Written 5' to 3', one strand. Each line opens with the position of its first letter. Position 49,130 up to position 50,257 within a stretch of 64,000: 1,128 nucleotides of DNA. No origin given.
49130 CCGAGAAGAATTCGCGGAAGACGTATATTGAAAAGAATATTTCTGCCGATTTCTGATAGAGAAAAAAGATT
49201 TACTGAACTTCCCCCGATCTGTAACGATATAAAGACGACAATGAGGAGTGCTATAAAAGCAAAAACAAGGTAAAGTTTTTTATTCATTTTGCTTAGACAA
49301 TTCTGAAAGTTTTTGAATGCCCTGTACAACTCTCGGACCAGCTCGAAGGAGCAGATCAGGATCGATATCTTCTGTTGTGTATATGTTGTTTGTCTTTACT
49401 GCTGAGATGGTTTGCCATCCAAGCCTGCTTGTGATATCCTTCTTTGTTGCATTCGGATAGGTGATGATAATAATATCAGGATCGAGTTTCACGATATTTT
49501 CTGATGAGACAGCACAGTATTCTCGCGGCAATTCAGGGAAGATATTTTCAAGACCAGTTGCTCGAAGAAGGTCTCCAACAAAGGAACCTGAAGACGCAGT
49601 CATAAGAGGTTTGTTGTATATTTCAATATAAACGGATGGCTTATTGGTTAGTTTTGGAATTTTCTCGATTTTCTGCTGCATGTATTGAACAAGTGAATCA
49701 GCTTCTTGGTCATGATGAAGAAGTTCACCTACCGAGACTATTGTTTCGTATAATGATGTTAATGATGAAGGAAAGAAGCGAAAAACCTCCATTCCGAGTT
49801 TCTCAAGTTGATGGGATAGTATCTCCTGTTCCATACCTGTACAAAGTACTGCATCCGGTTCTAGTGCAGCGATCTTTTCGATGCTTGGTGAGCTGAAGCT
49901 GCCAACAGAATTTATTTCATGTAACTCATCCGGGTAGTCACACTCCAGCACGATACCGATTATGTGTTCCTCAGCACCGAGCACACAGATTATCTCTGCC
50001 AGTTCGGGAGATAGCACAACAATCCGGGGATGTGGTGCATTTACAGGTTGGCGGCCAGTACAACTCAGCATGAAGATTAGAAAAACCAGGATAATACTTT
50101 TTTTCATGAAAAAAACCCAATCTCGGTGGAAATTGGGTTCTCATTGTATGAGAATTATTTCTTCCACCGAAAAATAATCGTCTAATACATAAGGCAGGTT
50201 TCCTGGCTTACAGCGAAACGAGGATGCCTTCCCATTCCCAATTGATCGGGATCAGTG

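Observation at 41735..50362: B12 uptake operon split by an antisense Fe-S assembly operon: a possible noncontiguous operon (excludon)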

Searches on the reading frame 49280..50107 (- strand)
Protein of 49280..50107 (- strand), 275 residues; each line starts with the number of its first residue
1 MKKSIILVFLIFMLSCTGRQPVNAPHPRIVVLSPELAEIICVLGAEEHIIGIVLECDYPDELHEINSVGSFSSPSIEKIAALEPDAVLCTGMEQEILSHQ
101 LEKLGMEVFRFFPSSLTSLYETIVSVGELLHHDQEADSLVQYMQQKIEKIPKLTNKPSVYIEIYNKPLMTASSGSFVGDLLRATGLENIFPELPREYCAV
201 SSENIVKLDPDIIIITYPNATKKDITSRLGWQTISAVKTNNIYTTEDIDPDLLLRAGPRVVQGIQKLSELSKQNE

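Call 3: search_protein_families(library=pfam, proteins=[window:49280-50107:-])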
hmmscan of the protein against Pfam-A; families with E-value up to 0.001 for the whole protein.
window:49280-50107:- (275 aa): 1 family
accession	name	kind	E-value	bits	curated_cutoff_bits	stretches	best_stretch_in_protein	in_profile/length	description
PF01497.23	Peripla_BP_2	-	1.5e-34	119.9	27.5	1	29-246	1-232/235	Periplasmic binding protein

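Call 4: search_protein_families(library=ncbifam, proteins=[window:49280-50107:-])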
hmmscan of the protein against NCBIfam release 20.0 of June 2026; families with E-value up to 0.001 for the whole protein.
window:49280-50107:- (275 aa): 7 families
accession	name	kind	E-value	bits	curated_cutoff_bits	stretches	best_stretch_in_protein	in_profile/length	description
TIGR04281.1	peripla_PGF_1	equivalog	2.6e-29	102.5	325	1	27-269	22-262/330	PGF-CTERM-anchored ABC transporter substrate-binding protein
TIGR03659.1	IsdE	equivalog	3e-27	95.6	298.65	1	22-246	34-268/292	heme ABC transporter substrate-binding protein IsdE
NF002894.0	PRK03379.1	equivalog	1e-22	80.6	234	1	10-269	8-260/266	vitamin B12 ABC transporter substrate-binding protein BtuF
NF038402.1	TroA_like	subfamily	3.5e-16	59.4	30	1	28-216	1-186/219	helical backbone metal receptor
NF008501.1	PRK11411.1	subfamily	2.9e-12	46.2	320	1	60-244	78-268/303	Fe(3+) dicitrate ABC transporter substrate-binding protein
TIGR03868.1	F420-O_ABCperi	hypoth_equivalog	4.8e-12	45.7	392.4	1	16-216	7-228/287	putative F420-0 ABC transporter substrate-binding protein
NF010649.0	PRK14048.1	equivalog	0.00064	18.9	374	1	69-219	107-272/374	ferrichrome/ferrioxamine B periplasmic transporter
